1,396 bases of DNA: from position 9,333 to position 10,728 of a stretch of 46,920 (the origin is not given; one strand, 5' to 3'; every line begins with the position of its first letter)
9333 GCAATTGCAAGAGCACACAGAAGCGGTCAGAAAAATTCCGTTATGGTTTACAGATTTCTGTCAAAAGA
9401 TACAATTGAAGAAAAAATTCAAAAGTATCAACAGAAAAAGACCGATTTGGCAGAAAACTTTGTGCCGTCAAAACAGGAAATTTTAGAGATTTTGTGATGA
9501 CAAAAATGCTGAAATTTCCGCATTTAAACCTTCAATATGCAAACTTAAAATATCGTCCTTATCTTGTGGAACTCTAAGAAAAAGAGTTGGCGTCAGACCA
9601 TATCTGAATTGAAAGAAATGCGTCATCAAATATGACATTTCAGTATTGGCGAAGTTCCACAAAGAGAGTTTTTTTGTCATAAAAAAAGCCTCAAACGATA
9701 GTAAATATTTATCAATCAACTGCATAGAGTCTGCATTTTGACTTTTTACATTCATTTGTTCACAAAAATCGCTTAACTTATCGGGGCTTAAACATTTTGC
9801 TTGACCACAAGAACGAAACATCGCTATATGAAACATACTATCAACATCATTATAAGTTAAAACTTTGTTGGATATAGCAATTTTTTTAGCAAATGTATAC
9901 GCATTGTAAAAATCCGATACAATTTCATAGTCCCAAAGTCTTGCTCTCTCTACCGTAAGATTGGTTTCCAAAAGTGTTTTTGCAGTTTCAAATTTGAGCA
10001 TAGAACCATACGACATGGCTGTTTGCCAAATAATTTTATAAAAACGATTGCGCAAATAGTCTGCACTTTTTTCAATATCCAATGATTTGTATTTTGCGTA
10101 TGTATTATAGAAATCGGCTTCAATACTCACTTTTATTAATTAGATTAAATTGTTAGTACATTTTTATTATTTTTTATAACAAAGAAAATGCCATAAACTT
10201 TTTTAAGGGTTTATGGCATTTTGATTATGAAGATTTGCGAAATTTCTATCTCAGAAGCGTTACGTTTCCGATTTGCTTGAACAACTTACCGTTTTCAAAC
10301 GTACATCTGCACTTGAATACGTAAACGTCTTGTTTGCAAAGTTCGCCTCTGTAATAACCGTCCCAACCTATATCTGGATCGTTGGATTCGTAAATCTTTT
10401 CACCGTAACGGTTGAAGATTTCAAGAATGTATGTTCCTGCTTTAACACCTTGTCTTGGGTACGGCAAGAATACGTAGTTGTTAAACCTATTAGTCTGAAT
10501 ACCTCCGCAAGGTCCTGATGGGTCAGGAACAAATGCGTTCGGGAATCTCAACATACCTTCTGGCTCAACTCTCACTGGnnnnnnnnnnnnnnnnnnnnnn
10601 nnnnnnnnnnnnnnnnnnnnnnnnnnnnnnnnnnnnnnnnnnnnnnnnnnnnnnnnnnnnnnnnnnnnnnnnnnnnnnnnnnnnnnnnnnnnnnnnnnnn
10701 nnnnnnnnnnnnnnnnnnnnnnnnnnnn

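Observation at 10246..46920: One >12,200-codon gene encoding a T9SS type-B cargo fills 78% of the window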

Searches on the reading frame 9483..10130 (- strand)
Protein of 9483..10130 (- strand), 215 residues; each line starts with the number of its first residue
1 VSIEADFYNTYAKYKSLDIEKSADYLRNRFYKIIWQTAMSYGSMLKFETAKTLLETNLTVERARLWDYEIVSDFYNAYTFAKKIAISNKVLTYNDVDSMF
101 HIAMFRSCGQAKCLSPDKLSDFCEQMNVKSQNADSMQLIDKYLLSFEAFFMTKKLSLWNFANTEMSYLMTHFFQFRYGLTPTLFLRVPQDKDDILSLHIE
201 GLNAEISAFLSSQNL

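Call 10: search_protein_families(library=pfam, proteins=[window:9483-10130:-], max_evalue=0.01)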
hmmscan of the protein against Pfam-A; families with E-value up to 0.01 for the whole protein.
window:9483-10130:- (215 aa): 1 family
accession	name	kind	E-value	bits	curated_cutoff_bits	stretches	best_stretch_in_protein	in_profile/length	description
PF12833.13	HTH_18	-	0.0053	17.5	33.6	0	22-79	8-67/80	Helix-turn-helix domain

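Call 19: find_encoding_contigs(protein=window:9483-10130:-, flank=10000, max_places=6)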
Protein window:9483-10130:- (215 aa): 3 contigs read that carry it; 3 places shown.
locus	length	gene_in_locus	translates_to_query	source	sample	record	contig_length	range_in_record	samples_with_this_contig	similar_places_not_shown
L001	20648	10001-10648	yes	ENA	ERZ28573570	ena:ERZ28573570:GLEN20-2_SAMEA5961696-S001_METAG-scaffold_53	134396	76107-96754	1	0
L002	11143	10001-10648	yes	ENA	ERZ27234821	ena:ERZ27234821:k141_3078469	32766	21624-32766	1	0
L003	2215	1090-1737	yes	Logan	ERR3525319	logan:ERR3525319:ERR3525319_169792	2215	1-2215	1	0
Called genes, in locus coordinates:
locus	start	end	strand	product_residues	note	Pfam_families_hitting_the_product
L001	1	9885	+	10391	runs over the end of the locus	-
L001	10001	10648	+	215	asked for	-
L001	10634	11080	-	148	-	PF00271:Helicase_C, PF16203:ERCC3_RAD25_C (faint)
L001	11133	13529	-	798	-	-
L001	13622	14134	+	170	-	PF25087:GMPPB_C (faint), PF00132:Hexapep (weak), PF14602:Hexapep_2 (faint), PF21711:DCTN5 (weak), PF25084:LbH_EIF2B, PF00132:Hexapep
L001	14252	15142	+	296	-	PF00132:Hexapep (faint)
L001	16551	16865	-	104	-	PF06949:DUF1292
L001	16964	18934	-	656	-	PF00884:Sulfatase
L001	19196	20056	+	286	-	PF00140:Sigma70_r1_2, PF04542:Sigma70_r2, PF04539:Sigma70_r3, PF04545:Sigma70_r4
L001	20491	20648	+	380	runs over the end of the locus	PF19788:DUF6272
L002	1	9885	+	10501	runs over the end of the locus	?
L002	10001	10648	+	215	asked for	-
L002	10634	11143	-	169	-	?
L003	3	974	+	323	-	?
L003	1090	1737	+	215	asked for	-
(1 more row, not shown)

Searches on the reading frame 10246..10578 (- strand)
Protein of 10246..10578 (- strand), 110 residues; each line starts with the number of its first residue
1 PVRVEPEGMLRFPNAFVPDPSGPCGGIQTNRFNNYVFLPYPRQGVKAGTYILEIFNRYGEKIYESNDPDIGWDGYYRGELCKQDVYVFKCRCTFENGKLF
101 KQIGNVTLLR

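Call 35: search_protein_families(library=ncbifam, proteins=[window:10246-10578:-], max_evalue=0.1)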
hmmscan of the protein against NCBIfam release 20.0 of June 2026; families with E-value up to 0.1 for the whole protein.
window:10246-10578:- (110 aa): 1 family
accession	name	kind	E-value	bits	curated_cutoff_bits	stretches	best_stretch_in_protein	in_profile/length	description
TIGR04131.1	Bac_Flav_CTERM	domain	4.3e-08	33.2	35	1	49-109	28-84/85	T9SS type B sorting domain-containing protein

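Call 62: search_protein_families(library=pfam, proteins=[window:10249-10563:-], max_evalue=1)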
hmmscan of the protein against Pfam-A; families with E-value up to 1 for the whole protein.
seq(105 aa): 1 family
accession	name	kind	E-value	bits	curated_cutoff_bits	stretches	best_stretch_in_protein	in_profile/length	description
PF13585.12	CHU_C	-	1.8e-06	28.4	27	1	45-87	29-72/86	CHU_C Type IX secretion signal domain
